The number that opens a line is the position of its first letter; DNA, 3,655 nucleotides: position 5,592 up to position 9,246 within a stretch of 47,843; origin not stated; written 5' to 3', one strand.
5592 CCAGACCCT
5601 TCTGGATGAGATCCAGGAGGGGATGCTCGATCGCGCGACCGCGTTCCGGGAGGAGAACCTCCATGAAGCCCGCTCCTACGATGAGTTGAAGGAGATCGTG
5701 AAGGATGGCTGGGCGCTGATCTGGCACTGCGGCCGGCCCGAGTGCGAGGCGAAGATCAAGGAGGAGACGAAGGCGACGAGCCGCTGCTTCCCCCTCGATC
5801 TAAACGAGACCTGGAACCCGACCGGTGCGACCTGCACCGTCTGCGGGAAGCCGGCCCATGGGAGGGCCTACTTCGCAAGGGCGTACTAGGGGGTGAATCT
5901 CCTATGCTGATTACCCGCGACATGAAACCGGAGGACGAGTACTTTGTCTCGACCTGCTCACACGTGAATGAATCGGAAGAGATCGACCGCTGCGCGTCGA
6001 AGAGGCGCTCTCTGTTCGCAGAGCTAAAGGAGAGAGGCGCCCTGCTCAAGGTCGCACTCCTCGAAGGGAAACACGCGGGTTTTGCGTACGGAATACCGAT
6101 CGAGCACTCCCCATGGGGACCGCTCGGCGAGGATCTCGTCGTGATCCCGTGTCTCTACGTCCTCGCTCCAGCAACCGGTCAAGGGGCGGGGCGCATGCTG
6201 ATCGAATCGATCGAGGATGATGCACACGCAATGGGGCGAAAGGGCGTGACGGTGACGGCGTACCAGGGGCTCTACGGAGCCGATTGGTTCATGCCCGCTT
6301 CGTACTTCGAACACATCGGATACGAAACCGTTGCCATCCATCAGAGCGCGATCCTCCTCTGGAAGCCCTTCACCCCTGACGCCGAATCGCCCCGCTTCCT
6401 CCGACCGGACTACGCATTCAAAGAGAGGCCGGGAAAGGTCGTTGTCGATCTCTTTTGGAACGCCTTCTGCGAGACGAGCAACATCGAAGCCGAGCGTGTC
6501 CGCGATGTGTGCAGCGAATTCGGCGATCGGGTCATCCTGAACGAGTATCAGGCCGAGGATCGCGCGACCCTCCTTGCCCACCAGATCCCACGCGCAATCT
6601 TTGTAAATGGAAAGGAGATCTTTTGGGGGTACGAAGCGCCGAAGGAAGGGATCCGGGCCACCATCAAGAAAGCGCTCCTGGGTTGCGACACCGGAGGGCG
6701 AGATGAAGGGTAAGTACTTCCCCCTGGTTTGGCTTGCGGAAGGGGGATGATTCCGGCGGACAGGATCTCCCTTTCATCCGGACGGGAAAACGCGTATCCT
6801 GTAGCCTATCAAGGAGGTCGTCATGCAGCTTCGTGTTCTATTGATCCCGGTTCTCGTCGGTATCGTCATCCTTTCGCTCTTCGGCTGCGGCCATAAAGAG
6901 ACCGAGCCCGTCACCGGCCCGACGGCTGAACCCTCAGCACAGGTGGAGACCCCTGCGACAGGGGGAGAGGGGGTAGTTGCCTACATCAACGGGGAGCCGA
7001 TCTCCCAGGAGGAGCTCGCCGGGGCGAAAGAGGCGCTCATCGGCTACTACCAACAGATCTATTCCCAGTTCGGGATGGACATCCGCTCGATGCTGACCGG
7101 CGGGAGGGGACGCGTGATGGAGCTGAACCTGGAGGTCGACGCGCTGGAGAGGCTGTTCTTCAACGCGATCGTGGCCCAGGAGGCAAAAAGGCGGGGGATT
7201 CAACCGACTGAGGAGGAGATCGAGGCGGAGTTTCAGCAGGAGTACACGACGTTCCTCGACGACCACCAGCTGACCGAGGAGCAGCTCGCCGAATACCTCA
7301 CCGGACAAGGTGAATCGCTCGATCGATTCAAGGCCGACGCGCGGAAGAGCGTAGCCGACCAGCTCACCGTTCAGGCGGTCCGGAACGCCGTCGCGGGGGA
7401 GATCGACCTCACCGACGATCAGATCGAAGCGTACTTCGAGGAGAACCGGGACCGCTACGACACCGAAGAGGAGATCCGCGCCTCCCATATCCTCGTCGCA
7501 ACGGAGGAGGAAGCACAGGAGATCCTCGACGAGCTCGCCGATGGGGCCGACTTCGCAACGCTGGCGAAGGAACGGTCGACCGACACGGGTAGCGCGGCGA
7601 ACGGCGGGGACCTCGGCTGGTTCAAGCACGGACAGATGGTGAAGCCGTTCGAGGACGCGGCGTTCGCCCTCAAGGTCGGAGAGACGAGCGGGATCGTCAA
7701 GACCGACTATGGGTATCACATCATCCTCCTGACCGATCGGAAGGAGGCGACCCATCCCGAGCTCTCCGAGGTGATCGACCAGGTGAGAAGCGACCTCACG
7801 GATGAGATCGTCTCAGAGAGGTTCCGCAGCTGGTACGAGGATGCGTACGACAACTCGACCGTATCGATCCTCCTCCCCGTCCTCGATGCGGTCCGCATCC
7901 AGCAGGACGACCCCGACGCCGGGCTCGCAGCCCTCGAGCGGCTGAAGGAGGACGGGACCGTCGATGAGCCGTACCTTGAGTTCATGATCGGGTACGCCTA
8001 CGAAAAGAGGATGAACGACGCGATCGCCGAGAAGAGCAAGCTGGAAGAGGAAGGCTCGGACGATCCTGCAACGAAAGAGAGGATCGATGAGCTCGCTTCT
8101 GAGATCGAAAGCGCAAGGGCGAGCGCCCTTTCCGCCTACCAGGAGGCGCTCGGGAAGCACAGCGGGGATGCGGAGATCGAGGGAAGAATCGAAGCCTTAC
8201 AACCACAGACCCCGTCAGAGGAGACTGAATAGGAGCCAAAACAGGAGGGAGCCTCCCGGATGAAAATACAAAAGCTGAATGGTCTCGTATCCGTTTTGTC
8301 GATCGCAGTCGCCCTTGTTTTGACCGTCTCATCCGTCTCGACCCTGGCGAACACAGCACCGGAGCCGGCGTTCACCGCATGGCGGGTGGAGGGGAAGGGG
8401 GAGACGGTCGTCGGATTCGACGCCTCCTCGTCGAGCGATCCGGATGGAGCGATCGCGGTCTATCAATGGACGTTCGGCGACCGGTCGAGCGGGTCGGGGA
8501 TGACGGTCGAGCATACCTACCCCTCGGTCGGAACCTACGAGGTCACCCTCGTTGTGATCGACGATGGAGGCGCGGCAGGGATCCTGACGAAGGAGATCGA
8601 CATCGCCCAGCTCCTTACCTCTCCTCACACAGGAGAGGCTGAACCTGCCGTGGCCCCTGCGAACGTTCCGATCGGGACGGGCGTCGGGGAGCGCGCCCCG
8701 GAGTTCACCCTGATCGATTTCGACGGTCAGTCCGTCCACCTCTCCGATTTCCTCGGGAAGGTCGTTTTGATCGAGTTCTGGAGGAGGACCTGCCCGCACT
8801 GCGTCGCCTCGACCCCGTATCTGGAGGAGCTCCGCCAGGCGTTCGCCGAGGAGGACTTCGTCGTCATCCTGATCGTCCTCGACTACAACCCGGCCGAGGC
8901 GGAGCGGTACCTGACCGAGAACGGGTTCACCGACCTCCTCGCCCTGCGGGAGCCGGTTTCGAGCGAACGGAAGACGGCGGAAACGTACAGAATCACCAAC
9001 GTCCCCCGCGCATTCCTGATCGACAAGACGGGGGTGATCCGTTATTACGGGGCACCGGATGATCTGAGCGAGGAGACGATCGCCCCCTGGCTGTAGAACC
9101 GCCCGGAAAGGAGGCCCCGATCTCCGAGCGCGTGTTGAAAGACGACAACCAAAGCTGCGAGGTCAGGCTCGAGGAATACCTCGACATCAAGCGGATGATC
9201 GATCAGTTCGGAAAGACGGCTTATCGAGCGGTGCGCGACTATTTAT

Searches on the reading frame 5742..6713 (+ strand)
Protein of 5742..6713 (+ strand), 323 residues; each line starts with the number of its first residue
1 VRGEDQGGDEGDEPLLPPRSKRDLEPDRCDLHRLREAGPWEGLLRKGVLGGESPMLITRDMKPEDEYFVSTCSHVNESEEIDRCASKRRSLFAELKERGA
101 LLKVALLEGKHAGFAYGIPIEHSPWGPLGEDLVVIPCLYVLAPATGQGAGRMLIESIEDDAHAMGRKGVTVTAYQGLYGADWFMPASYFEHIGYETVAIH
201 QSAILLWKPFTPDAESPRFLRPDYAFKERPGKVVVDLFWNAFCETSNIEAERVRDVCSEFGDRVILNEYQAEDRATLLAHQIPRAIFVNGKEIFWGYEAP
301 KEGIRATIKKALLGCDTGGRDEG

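Call 35: search_protein_families(library=pfam, proteins=[window:5742-6713:+], max_evalue=0.0001)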
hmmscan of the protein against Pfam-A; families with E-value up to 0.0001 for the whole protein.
window:5742-6713:+ (323 aa): 1 family
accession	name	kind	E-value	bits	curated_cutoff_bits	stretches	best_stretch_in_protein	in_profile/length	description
PF00583.31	Acetyltransf_1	-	2e-05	25.3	20.7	1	92-167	24-94/116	Acetyltransferase (GNAT) family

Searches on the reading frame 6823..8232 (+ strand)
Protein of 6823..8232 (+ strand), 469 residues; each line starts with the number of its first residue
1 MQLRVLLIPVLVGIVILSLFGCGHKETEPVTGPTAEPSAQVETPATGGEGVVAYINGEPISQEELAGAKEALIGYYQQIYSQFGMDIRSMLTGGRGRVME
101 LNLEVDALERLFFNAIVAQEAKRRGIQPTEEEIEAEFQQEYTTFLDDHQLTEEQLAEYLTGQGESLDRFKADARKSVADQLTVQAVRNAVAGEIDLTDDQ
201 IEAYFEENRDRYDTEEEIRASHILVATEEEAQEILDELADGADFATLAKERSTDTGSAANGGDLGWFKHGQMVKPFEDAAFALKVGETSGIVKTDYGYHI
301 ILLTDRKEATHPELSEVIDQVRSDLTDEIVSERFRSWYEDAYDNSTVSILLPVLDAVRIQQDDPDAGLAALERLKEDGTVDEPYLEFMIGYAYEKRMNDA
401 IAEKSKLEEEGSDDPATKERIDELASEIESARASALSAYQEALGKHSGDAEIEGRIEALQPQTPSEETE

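Call 35: search_protein_families(library=pfam, proteins=[window:6823-8232:+], max_evalue=0.0001)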
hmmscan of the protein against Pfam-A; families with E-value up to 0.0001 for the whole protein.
window:6823-8232:+ (469 aa): 6 families
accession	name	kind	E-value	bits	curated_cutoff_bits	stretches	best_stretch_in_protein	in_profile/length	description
PF13616.12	Rotamase_3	-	1.8e-28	99.9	22.5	1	214-307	12-116/116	PPIC-type PPIASE domain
PF00639.27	Rotamase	-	1.2e-26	94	21.7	1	226-305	17-97/97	PPIC-type PPIASE domain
PF13145.12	Rotamase_2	-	2.8e-22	80.2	27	1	197-317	2-119/121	PPIC-type PPIASE domain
PF13624.11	SurA_N_3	-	7.8e-13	49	27.2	1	41-178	30-157/162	SurA-like N-terminal domain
PF13623.11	SurA_N_2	-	1.8e-05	25.1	28.5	1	47-158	38-144/145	SurA-like N-terminal domain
PF09312.16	SurA_N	-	7.2e-05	23.4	30.8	0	103-177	42-112/118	SurA N-terminal domain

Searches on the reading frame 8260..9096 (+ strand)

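Call 35: search_protein_families(library=pfam, proteins=[window:8260-9096:+], max_evalue=0.0001)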
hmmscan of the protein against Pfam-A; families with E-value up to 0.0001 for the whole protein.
window:8260-9096:+ (278 aa): 7 families
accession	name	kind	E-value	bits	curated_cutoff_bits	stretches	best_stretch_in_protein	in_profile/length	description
PF08534.16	Redoxin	-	5.5e-21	75.4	26.6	1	142-269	2-137/148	Redoxin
PF18911.6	PKD_4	-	3.2e-19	69.2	27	1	31-111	1-79/85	PKD domain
PF00578.27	AhpC-TSA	-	5e-18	65.7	26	1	142-262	1-123/124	AhpC/TSA family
PF00801.26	PKD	-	9.9e-14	51.6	23.5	1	51-106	17-72/80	PKD domain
PF13905.12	Thioredoxin_8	-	4.1e-11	43.5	27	1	166-258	1-92/94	Thioredoxin-like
PF00085.26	Thioredoxin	-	3.3e-05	24.3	23.5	0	167-216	19-67/103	Thioredoxin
PF13098.12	Thioredoxin_2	-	9e-05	23.2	27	0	166-265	5-94/104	Thioredoxin-like domain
